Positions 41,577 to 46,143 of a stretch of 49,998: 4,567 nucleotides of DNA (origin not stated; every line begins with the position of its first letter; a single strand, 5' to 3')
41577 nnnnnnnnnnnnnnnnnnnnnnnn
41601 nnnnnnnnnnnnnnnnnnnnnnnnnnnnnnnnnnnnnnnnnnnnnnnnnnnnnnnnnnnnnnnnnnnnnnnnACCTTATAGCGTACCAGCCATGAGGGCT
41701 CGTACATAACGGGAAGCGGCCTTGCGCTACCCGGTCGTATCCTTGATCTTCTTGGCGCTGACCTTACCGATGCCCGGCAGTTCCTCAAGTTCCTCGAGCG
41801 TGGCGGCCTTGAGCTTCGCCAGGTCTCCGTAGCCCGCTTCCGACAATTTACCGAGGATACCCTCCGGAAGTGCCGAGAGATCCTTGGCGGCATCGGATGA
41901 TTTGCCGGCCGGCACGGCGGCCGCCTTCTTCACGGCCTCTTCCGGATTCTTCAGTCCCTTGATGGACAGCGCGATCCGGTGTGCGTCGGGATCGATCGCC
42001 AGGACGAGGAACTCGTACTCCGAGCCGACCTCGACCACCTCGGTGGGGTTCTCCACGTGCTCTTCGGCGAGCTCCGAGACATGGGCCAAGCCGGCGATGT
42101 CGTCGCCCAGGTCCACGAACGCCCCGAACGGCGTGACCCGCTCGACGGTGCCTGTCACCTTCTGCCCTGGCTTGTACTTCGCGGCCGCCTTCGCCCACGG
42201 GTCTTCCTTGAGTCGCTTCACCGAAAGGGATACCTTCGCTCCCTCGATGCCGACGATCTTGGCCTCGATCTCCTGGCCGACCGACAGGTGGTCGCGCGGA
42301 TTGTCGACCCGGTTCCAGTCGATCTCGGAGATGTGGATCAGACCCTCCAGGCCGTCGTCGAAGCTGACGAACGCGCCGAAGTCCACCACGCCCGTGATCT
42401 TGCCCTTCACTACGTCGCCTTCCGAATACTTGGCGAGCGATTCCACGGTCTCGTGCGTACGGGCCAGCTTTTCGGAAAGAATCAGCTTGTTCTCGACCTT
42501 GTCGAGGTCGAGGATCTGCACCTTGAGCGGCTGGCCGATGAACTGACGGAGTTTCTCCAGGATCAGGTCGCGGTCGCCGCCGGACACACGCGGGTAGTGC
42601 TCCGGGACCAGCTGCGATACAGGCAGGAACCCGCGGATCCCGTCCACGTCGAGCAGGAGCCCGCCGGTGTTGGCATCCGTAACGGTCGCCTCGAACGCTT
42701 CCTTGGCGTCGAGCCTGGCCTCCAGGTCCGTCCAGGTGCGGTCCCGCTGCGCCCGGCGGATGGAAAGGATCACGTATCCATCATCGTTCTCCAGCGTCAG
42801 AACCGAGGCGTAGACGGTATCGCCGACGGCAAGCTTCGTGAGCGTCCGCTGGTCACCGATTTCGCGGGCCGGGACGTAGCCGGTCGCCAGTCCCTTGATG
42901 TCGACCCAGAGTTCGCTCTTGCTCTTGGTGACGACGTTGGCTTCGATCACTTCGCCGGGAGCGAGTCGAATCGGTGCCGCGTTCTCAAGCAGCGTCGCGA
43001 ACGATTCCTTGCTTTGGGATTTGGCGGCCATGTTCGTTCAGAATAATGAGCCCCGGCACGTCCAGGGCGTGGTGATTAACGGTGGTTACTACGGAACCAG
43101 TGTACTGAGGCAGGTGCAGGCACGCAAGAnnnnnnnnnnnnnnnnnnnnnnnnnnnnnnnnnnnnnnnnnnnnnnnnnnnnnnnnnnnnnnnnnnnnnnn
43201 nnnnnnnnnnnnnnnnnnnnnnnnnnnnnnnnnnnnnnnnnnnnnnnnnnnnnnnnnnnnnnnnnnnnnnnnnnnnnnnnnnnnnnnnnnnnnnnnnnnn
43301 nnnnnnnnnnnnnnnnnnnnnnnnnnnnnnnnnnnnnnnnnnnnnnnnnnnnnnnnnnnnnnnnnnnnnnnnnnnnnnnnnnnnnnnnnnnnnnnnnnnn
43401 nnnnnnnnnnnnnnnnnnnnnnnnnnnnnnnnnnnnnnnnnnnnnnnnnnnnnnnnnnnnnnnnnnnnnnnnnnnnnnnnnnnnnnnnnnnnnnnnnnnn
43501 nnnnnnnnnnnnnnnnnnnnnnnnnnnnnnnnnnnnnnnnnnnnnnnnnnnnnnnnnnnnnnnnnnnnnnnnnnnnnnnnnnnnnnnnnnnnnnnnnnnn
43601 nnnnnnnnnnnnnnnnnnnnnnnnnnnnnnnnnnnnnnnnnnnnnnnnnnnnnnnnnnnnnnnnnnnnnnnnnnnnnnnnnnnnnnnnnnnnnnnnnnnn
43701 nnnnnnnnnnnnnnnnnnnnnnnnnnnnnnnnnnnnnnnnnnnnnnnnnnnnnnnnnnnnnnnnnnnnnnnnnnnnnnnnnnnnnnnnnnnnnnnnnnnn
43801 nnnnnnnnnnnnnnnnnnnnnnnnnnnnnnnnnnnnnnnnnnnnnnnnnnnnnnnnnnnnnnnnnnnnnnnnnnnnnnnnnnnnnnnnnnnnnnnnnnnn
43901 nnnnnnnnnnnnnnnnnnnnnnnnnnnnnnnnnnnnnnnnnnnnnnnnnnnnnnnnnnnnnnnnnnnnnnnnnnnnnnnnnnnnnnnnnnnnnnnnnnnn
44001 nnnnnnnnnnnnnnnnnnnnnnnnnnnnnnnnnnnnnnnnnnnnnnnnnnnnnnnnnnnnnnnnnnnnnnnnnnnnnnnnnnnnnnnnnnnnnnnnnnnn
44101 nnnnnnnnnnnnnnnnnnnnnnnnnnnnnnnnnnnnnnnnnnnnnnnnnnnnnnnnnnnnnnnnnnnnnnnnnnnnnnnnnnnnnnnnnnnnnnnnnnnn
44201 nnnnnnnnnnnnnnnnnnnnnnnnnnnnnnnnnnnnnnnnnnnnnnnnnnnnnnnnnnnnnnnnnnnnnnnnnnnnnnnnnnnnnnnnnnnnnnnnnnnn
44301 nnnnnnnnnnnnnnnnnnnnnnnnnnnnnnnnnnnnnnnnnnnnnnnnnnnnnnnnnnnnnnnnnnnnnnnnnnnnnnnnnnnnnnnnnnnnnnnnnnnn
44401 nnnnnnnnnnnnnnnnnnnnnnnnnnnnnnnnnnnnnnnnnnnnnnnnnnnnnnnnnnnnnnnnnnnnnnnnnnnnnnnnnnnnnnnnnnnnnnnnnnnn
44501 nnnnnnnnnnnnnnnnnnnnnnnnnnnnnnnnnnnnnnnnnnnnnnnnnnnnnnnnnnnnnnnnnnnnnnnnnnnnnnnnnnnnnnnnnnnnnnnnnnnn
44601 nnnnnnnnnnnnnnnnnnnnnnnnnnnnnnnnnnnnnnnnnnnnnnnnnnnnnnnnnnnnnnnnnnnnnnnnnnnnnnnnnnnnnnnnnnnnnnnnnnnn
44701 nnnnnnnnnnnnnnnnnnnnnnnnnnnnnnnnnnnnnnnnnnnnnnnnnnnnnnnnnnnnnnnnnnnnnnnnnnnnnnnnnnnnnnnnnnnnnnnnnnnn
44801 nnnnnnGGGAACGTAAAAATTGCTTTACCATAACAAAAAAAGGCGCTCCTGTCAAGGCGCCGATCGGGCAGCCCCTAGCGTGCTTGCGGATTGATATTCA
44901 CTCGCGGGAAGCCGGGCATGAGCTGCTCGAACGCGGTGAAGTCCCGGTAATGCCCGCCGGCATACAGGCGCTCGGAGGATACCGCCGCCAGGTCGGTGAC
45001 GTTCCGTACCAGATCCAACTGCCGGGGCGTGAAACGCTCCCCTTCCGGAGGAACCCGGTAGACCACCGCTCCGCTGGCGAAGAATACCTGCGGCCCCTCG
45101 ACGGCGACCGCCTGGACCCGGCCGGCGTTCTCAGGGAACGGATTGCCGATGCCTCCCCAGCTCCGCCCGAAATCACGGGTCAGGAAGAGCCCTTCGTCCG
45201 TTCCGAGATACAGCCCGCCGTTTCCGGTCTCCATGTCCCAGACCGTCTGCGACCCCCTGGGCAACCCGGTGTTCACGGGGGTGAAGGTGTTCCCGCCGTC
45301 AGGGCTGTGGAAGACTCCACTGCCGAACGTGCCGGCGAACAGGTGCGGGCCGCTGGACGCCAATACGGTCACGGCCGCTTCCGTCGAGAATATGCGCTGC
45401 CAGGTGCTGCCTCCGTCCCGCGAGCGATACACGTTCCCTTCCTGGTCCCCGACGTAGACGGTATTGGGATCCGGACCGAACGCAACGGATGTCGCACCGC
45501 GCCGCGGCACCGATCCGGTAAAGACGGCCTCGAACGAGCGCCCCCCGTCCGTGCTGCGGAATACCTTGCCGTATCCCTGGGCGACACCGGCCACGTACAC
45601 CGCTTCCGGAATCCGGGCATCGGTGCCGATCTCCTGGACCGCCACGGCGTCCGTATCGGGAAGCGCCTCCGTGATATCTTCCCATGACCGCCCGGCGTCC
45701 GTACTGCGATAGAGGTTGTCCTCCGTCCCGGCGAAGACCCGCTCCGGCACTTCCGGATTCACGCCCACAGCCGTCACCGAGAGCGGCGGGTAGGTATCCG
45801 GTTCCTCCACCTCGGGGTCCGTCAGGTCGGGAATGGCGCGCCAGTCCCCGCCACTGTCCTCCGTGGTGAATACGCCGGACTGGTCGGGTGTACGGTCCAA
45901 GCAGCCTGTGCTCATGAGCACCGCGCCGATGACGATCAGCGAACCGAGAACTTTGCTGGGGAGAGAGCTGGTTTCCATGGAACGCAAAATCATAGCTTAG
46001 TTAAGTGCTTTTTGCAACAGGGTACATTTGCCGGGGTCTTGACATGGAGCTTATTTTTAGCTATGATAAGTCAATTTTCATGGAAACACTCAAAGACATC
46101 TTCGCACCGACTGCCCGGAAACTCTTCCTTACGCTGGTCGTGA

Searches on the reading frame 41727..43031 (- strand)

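Call 77: search_protein_families(library=pfam, proteins=[window:41727-43031:-], max_evalue=0.00001)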
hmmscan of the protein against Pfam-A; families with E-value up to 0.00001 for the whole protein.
window:41727-43031:- (434 aa): 6 families
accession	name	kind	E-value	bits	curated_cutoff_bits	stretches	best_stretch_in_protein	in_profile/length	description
PF00575.29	S1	-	2.5e-62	207.6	22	4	202-271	2-73/74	S1 RNA binding domain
PF23459.1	S1_RRP5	-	3e-21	76.2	27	1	286-356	1-71/72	RRP5 S1 domain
PF13509.12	S1_2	-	2.1e-07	31.4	21.8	0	289-325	2-38/61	S1 domain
PF14520.12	HHH_5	-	1.1e-06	29.4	27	1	395-431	17-53/57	Helix-hairpin-helix domain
PF21710.3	Spt6_S1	-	2.5e-06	28.1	27.5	0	195-274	7-87/91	Spt6, S1/OB domain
PF00633.29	HHH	-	2.8e-06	27.4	24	1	405-431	3-29/30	Helix-hairpin-helix motif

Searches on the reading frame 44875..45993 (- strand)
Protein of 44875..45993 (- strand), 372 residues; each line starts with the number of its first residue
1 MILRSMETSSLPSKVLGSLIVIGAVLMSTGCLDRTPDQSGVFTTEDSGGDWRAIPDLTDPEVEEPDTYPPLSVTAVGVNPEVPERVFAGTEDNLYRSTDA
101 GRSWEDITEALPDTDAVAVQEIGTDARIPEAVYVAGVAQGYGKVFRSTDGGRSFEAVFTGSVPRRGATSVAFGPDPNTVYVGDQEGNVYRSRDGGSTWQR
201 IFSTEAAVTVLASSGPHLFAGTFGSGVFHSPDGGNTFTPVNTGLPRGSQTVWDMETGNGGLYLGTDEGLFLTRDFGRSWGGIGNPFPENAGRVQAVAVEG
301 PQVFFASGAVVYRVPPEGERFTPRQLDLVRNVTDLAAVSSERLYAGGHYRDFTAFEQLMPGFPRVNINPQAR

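Call 77: search_protein_families(library=pfam, proteins=[window:44875-45993:-], max_evalue=0.00001)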
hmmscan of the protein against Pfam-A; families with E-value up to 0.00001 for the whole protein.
window:44875-45993:- (372 aa): 2 families
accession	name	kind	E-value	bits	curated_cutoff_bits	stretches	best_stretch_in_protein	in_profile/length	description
PF15902.12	Sortilin-Vps10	-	1.2e-14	54.4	33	1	93-201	2-112/446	Sortilin, neurotensin receptor 3,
PF02012.26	BNR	-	3.6e-06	26.6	27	0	189-200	1-12/12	BNR/Asp-box repeat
